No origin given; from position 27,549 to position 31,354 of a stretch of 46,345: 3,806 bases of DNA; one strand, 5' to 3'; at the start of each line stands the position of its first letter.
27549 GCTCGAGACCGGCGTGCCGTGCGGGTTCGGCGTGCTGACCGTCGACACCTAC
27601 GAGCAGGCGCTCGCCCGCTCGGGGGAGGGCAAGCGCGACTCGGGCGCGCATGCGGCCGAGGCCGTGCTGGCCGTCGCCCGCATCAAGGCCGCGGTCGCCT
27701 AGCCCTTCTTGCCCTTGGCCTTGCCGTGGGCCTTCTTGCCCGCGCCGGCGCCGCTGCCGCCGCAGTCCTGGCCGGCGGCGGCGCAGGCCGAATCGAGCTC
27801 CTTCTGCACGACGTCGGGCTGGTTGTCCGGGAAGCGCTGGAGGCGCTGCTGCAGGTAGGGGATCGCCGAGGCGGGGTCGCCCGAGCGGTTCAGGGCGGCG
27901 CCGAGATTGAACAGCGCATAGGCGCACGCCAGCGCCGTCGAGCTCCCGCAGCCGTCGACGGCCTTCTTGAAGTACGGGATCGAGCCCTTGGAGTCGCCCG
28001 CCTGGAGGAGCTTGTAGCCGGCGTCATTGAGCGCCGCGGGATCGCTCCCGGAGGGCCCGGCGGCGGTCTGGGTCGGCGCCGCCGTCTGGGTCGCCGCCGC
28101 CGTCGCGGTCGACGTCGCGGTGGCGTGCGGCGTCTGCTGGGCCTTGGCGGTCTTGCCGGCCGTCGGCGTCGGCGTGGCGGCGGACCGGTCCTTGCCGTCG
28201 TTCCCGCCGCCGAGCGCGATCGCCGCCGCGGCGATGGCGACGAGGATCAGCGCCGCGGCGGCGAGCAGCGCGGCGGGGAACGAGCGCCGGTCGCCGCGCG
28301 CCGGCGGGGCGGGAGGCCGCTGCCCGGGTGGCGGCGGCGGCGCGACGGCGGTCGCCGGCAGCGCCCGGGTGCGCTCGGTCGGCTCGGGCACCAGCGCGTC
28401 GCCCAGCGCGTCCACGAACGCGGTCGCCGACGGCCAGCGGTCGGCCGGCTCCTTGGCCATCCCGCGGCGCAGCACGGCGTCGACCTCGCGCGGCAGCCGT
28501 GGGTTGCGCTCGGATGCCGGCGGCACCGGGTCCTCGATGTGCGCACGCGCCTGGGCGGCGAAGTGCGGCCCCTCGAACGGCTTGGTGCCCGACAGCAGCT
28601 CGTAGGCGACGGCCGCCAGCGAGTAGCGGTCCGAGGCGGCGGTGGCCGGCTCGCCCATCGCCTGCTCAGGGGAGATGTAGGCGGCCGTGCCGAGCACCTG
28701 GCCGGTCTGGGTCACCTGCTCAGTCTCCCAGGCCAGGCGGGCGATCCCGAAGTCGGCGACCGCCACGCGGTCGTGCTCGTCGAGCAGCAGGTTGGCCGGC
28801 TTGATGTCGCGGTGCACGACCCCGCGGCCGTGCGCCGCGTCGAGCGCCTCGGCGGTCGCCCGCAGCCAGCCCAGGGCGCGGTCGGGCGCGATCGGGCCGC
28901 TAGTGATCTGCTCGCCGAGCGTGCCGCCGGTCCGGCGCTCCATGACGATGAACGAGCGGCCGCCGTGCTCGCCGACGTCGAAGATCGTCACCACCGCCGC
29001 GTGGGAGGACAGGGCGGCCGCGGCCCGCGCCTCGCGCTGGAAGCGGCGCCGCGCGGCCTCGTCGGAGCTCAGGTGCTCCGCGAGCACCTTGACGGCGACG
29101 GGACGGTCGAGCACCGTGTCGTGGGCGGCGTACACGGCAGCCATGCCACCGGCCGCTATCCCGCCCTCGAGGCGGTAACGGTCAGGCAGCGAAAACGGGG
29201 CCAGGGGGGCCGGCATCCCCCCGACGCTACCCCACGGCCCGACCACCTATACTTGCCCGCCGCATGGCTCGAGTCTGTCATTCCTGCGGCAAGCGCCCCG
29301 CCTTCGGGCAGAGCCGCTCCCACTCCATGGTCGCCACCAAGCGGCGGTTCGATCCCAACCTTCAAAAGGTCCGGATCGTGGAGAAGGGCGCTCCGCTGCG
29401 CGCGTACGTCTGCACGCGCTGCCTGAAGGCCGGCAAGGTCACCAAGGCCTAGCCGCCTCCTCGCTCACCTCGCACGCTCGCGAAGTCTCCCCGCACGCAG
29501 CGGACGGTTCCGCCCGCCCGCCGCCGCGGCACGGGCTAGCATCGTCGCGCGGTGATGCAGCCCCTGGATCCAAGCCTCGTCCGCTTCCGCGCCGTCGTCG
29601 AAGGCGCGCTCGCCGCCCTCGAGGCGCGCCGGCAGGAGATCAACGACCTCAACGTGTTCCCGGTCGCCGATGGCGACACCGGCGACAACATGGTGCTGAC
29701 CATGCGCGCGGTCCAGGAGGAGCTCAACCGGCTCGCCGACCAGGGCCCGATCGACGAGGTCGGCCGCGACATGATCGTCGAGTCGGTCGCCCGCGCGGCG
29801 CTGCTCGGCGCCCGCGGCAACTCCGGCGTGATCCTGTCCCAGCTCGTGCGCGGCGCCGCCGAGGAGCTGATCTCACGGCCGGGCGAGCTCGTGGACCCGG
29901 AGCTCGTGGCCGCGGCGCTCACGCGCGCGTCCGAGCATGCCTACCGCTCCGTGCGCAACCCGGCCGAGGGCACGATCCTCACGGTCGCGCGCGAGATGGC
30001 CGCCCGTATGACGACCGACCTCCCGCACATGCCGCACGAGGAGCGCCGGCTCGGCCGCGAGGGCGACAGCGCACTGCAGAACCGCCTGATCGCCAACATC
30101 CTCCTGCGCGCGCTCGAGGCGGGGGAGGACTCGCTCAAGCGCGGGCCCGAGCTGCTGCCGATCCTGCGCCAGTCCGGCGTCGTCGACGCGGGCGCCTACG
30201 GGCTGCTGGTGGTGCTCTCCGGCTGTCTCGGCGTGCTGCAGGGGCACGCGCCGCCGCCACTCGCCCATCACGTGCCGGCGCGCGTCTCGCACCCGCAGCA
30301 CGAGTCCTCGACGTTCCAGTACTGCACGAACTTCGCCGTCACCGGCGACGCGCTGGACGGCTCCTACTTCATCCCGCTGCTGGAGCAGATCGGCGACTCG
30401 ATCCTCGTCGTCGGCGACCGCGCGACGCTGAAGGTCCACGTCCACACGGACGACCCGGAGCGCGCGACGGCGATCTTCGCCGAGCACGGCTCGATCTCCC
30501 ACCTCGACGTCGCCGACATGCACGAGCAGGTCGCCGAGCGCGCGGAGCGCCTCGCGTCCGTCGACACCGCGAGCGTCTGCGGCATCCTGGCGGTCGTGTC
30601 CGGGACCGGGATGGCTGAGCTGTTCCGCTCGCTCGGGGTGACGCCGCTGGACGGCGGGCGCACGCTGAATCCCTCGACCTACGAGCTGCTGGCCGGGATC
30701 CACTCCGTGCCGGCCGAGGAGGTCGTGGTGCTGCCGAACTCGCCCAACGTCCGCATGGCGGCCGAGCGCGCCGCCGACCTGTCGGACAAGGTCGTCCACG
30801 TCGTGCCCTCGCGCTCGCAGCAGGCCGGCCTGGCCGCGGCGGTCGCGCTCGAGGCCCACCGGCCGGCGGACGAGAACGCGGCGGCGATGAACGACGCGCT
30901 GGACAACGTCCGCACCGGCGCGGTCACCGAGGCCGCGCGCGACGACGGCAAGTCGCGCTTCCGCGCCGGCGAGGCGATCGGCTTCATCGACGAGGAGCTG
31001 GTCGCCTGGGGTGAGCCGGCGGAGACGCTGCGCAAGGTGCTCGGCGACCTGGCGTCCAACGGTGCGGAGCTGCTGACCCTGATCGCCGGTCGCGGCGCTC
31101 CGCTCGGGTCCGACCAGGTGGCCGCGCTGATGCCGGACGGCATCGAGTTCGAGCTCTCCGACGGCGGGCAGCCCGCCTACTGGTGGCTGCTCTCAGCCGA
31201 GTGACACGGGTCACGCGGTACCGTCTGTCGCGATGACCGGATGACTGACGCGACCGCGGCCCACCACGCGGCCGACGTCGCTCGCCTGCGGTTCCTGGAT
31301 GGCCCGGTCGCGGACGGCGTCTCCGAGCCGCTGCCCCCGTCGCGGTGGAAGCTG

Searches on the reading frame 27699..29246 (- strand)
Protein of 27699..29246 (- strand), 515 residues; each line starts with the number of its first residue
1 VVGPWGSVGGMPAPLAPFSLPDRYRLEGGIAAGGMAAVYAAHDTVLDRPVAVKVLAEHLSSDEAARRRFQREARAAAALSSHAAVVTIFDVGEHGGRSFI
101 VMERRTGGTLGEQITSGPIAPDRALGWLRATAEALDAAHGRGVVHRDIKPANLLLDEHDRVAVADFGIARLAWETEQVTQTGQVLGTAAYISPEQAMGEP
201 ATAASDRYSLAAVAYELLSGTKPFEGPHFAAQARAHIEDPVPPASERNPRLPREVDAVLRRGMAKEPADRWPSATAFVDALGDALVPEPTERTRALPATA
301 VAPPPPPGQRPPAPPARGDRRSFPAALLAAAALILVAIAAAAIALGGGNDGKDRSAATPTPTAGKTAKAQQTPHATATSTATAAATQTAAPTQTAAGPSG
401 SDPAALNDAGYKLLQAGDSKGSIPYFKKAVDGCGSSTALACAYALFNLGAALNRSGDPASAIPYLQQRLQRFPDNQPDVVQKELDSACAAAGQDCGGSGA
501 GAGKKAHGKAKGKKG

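Call 29: search_protein_families(library=pfam, proteins=[window:27699-29246:-], max_evalue=0.00001)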
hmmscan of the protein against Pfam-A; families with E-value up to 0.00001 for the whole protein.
window:27699-29246:- (515 aa): 5 families
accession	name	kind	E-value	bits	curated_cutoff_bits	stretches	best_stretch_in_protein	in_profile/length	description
PF00069.31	Pkinase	-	7e-38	130.9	31.7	1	27-272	4-253/263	Protein kinase domain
PF07714.23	PK_Tyr_Ser-Thr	-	3.1e-27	96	23.1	1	32-270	9-248/258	Protein tyrosine and serine/threonine kinase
PF13428.12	TPR_14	-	2.2e-06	28.2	23.5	0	445-475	4-34/44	Tetratricopeptide repeat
PF01636.29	APH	-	5.6e-06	26.7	23.2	0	124-173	154-201/239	Phosphotransferase enzyme family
PF13424.12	TPR_12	-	7.6e-06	26.5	30.1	0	409-472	9-75/77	Tetratricopeptide repeat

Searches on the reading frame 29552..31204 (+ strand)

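Call 29: search_protein_families(library=pfam, proteins=[window:29552-31204:+], max_evalue=0.00001)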
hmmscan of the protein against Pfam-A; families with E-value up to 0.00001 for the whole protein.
window:29552-31204:+ (550 aa): 3 families
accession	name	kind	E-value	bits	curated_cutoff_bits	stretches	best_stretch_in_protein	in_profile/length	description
PF13684.11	FakA-like_C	-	1.7e-49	168.6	23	1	344-550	1-216/216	Fatty acid kinase subunit A-like, C-terminal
PF02734.22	Dak2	-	3.9e-27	95.7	27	1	37-154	1-111/174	DAK2 domain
PF21645.3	FakA-like_M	-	7.1e-20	71.1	24.9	1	254-329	1-79/80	Fatty acid kinase subunit A-like, middle domain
